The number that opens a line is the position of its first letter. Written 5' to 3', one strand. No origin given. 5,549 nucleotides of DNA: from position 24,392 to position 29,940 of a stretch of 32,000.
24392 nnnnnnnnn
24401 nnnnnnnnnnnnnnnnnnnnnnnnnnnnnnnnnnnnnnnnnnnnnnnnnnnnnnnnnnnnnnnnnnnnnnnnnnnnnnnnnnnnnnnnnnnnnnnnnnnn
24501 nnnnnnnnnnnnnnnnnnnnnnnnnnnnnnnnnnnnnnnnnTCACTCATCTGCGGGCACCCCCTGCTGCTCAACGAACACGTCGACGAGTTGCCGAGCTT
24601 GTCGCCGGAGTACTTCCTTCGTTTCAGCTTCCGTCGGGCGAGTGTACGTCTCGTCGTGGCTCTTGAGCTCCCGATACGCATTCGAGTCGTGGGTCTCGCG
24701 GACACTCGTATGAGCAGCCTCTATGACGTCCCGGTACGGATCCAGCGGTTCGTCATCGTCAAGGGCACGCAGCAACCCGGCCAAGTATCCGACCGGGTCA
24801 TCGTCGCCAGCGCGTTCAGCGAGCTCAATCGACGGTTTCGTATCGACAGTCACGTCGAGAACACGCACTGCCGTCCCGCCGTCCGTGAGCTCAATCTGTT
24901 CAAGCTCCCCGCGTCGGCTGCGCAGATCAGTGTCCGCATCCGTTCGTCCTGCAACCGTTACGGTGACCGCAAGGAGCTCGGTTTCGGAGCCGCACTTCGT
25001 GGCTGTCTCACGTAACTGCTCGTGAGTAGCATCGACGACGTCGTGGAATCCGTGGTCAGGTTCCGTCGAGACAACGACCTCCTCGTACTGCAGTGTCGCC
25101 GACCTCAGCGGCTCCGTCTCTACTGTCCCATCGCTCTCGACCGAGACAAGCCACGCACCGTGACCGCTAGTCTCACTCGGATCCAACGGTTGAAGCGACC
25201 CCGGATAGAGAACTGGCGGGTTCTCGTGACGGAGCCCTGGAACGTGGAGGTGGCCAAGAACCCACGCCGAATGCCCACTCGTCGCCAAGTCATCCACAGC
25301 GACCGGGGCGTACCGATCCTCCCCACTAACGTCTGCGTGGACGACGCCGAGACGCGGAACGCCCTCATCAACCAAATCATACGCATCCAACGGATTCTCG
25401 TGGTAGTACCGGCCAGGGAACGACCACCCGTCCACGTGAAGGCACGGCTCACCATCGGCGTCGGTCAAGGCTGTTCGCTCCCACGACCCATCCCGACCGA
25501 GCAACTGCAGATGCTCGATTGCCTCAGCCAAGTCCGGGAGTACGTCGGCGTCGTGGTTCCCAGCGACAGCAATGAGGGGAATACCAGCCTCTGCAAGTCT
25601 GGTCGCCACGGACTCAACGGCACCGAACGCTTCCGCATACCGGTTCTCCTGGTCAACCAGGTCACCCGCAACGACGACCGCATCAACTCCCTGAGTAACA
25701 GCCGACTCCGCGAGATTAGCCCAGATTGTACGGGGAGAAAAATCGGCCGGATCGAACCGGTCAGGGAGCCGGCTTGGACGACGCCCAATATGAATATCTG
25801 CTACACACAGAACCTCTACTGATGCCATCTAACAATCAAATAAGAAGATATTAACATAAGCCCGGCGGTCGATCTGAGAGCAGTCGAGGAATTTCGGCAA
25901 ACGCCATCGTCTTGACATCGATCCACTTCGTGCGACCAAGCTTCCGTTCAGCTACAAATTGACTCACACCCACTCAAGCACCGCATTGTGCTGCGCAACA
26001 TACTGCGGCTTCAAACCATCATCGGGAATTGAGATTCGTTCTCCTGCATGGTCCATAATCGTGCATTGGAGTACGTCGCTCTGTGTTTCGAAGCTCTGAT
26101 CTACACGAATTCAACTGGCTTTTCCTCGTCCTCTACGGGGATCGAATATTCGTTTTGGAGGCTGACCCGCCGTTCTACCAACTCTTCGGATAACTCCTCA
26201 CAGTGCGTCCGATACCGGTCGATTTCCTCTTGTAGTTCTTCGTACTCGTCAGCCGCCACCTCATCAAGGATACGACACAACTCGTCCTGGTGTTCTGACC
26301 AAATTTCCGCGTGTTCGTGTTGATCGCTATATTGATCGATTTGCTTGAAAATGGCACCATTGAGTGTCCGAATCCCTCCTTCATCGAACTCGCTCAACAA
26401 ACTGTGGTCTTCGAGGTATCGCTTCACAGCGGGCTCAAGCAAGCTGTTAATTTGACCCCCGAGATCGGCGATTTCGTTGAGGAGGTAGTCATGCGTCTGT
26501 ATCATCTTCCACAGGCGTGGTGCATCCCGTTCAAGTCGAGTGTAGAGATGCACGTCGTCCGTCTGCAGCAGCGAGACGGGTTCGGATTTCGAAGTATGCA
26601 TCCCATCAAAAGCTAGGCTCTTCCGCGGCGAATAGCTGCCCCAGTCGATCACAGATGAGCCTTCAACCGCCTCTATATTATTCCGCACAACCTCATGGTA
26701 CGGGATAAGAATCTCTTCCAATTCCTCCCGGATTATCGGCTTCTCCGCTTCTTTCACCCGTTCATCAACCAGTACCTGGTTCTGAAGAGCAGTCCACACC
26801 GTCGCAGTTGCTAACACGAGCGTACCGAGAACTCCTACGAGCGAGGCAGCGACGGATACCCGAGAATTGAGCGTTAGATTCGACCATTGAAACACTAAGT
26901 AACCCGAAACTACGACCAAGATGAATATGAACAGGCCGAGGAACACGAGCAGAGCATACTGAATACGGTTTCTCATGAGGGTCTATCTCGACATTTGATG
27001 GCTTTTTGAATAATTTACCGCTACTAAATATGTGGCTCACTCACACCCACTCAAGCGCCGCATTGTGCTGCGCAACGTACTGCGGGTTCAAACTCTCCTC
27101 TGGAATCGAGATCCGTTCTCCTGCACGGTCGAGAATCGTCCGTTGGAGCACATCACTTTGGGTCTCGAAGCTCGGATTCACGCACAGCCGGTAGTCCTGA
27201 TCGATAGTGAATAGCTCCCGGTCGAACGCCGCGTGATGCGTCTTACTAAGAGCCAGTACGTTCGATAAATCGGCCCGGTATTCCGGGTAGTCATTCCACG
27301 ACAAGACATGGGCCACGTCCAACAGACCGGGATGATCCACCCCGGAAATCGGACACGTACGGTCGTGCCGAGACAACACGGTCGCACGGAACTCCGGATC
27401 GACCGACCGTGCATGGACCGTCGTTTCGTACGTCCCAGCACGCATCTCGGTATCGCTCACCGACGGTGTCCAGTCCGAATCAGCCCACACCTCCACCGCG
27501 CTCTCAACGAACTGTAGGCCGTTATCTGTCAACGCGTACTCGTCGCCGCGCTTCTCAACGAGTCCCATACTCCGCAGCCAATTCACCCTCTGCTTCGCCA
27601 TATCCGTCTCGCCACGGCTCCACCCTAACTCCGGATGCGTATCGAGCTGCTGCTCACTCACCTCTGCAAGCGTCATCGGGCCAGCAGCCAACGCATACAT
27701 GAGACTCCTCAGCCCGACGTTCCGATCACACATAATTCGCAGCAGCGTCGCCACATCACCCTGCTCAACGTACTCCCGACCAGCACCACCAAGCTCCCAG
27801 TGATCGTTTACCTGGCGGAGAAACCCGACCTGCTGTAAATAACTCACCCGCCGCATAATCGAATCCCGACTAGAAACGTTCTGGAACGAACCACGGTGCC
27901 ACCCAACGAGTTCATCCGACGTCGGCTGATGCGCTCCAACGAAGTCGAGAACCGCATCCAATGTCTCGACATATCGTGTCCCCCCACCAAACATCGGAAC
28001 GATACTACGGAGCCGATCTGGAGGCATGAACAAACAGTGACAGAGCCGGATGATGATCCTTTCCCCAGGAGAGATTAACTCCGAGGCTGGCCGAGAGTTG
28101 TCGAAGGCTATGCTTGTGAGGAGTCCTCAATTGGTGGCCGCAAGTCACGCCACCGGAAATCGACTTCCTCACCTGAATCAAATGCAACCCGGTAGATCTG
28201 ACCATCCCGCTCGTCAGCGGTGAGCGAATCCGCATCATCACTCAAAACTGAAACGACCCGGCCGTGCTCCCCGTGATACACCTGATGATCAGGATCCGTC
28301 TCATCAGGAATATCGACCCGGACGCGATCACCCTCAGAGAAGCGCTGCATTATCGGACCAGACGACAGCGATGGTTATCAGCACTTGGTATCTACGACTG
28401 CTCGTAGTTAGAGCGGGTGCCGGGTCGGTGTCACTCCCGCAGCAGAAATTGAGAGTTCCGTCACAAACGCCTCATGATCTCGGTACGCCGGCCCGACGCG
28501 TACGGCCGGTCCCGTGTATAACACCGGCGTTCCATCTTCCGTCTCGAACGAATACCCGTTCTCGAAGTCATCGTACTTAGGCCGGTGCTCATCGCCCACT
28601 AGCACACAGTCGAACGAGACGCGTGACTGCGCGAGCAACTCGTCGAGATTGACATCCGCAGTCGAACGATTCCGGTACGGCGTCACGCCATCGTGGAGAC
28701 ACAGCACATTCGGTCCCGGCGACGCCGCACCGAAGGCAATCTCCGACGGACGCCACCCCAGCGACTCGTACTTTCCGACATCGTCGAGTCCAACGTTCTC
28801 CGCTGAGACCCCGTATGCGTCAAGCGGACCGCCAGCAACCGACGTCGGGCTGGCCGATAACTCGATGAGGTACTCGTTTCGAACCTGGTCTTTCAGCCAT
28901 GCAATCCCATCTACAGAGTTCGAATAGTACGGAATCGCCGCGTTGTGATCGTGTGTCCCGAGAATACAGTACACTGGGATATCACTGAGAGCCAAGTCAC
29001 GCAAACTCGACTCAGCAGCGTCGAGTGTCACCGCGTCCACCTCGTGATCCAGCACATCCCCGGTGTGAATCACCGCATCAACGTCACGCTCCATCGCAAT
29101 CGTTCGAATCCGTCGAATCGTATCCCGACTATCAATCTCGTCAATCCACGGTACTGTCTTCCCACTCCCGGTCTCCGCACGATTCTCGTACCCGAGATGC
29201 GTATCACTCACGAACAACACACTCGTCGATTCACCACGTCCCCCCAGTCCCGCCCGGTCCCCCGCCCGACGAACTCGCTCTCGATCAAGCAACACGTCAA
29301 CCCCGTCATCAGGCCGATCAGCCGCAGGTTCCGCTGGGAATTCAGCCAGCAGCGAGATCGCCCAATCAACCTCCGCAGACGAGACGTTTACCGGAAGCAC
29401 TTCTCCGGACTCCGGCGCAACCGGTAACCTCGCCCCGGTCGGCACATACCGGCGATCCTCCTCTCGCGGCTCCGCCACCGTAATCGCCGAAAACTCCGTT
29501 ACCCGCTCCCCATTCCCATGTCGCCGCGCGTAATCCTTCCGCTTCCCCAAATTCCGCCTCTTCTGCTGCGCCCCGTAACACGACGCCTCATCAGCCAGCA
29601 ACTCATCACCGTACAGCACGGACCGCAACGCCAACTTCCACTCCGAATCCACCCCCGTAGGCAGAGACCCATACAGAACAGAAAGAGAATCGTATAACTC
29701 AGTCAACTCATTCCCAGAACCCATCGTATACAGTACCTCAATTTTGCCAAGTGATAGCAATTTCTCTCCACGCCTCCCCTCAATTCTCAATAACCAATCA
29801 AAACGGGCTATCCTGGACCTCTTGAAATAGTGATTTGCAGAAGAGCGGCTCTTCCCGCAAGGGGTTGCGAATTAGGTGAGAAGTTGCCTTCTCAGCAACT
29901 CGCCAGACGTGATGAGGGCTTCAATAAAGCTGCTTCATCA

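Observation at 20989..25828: SbcCD-like nuclease pair whose SMC-like ATPase has a membrane hairpin where Rad50/SbcC has a zinc hook, plus a C-terminal extension of about 210 aa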

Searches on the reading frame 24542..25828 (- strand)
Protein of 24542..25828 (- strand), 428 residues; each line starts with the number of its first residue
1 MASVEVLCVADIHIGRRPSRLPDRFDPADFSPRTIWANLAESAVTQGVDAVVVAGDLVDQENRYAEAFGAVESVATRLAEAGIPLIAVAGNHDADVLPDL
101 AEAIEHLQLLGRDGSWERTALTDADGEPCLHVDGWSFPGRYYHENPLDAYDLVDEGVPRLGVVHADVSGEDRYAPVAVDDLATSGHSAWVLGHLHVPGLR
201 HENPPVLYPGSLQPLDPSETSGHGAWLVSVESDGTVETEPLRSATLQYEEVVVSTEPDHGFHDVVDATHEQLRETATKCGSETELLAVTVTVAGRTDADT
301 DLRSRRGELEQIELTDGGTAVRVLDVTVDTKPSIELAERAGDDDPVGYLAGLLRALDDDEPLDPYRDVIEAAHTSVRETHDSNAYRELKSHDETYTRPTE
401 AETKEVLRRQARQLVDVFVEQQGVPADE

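Call 3: search_protein_families(library=pfam, proteins=[window:24542-25828:-], max_evalue=0.01)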
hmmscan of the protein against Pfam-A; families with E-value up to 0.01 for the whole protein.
window:24542-25828:- (428 aa): 2 families
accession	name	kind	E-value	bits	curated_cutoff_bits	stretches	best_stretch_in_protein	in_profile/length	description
PF00149.33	Metallophos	-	3.2e-10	41.2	21.5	1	6-197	3-191/191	Calcineurin-like phosphoesterase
PF12850.12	Metallophos_2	-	5.7e-10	39.9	27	1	6-220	3-143/154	Calcineurin-like phosphoesterase superfamily domain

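Call 4: search_protein_families(library=ncbifam, proteins=[window:24542-25828:-], max_evalue=0.01)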
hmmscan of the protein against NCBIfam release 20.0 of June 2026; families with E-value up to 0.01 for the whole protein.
window:24542-25828:- (428 aa): 9 families
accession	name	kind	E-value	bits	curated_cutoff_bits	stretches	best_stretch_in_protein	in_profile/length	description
NF041030.1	Mre11_Halo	equivalog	8.8e-13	48.1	550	1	6-271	4-258/361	DNA double-strand break repair protein Mre11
TIGR00619.1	sbcd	subfamily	1.5e-11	44.6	77.65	1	6-94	3-87/252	exonuclease subunit SbcD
NF041029.1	Mre11_Pyroc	equivalog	4e-09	35.8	600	1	9-95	6-88/438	DNA double-strand break repair protein Mre11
NF041031.1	Mre11_Sulfo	equivalog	3.7e-08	33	500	1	6-94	2-86/374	DNA double-strand break repair protein Mre11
NF008206.2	PRK10966.1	equivalog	1.6e-06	27.5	450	1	38-107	30-97/380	exonuclease subunit SbcD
TIGR04123.1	P_estr_lig_assc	hypoth_equivalog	1.5e-05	24.5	150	1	5-95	22-113/207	ligase-associated DNA damage response endonuclease PdeM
NF041753.2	sbcd_Staph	equivalog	0.00024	20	480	1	43-94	35-87/375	exonuclease subunit SbcD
TIGR00040.1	yfcE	subfamily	0.0013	18.9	56.25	0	46-96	27-67/158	YfcE family phosphodiesterase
NF006988.0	PRK09453.1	equivalog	0.0018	18.1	117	0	36-96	16-77/183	phosphodiesterase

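Call 5: search_protein_families(library=padloc, proteins=[window:24542-25828:-], max_evalue=0.01)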
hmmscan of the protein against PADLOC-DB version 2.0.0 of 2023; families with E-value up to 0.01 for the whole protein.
window:24542-25828:- (428 aa): 0 families

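Call 44: search_solved_structures(query=window:24542-25828:-, max_evalue=0.01)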
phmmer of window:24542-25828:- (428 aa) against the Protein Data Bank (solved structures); distinct sequences matched with E-value up to 0.01: 10.
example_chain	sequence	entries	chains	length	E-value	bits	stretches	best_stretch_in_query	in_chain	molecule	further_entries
1ii7_A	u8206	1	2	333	1.1e-07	34.1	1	9-95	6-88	Mre11 nuclease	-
3dsc_A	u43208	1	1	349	1.3e-07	33.9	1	9-95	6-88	DNA double-strand break repair protein mre11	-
4hd0_A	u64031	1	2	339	7.1e-07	31.5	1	9-95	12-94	DNA double-strand break repair protein Mre11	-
3dsd_A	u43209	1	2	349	2.2e-06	29.9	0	9-95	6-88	DNA double-strand break repair protein mre11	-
1s8e_A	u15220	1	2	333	1.8e-05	26.8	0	165-217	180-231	exonuclease putative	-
6s6v_A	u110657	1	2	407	0.00056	21.9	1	36-95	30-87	Nuclease SbcCD subunit D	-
4lty_C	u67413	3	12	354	0.00076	21.5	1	35-95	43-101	Exonuclease subunit SbcD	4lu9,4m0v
7dog_A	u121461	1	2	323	0.0019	20.2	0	44-112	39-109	Nuclease SbcCD subunit D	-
7yzo_A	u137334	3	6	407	0.007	18.3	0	36-95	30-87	Nuclease SbcCD subunit D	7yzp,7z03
6s85_A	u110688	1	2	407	0.0092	17.9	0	36-95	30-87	Nuclease SbcCD subunit D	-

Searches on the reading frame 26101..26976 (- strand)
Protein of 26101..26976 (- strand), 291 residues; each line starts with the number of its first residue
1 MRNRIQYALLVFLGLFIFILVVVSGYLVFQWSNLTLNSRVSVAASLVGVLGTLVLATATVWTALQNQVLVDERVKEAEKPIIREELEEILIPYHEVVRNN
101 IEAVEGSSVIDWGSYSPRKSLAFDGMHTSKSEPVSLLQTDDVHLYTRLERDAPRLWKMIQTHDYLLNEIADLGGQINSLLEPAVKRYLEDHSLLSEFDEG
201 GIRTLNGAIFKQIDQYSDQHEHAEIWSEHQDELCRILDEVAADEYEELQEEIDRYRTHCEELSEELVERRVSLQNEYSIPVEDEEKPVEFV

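Call 3: search_protein_families(library=pfam, proteins=[window:26101-26976:-], max_evalue=0.01)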
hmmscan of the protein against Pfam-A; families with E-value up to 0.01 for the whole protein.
window:26101-26976:- (291 aa): 1 family
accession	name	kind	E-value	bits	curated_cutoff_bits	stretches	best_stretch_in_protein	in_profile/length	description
PF20463.3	PDH_C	-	0.0083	16.9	22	0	138-163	41-66/102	Prephenate dehydrogenase, dimerization domain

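Call 4: search_protein_families(library=ncbifam, proteins=[window:26101-26976:-], max_evalue=0.01)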
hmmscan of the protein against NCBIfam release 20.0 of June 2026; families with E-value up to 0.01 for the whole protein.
window:26101-26976:- (291 aa): 0 families

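Call 5: search_protein_families(library=padloc, proteins=[window:26101-26976:-], max_evalue=0.01)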
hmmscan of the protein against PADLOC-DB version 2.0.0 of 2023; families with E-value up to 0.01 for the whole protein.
window:26101-26976:- (291 aa): 0 families

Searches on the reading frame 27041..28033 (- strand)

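Call 3: search_protein_families(library=pfam, proteins=[window:27041-28033:-], max_evalue=0.01)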
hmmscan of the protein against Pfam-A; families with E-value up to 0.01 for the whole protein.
window:27041-28033:- (330 aa): 3 families
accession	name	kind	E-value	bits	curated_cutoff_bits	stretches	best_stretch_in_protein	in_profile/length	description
PF13391.12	HNH_2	-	1.1e-11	44.8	21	1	227-278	1-66/66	HNH endonuclease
PF25213.1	HVO_A0261_N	-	0.00011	22.4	35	0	149-178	44-73/86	HVO_A0261 N-terminal domain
PF14947.12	HTH_45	-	0.0013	19.1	25.5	1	144-181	34-71/77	Winged helix-turn-helix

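Call 4: search_protein_families(library=ncbifam, proteins=[window:27041-28033:-], max_evalue=0.01)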
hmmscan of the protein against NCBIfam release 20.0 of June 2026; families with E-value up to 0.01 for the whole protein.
window:27041-28033:- (330 aa): 2 families
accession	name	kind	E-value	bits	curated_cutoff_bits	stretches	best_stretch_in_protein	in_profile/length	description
NF045808.1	PT-DNA_restrict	exception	2.3e-14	53.2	180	1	164-323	114-278/284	phosphorothioated DNA-binding restriction endonuclease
NF053610.1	Sso10a_fam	subfamily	0.0014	18.6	60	0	145-175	33-63/64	Sso10a family chromatin protein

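Call 5: search_protein_families(library=padloc, proteins=[window:27041-28033:-], max_evalue=0.01)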
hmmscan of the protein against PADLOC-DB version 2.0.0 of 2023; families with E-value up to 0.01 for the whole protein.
window:27041-28033:- (330 aa): 3 families
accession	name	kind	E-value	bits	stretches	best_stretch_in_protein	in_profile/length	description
PDLC04132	HNH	-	1.1e-21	75.3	1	193-323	135-267/286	-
PDLC03546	HNH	-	5.3e-13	46.6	1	206-314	153-262/282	Type II restriction enzyme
PDLC04796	PDC-S02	-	6.1e-05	20.1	1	66-181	94-211/390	-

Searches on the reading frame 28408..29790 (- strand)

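Call 8: search_protein_families(library=pfam, proteins=[window:28408-29790:-], max_evalue=0.001)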
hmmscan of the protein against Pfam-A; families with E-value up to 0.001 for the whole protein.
window:28408-29790:- (460 aa): 2 families
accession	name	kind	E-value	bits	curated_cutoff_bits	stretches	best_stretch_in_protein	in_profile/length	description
PF00149.33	Metallophos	-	4.7e-12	47.2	21.5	1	190-404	2-191/191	Calcineurin-like phosphoesterase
PF12850.12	Metallophos_2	-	1.5e-05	25.5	27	1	191-405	3-120/154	Calcineurin-like phosphoesterase superfamily domain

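Call 83: search_protein_families(library=padloc, proteins=[window:28408-29790:-], max_evalue=0.00001)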
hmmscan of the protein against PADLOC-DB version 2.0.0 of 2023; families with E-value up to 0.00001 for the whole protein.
window:28408-29790:- (460 aa): 0 families
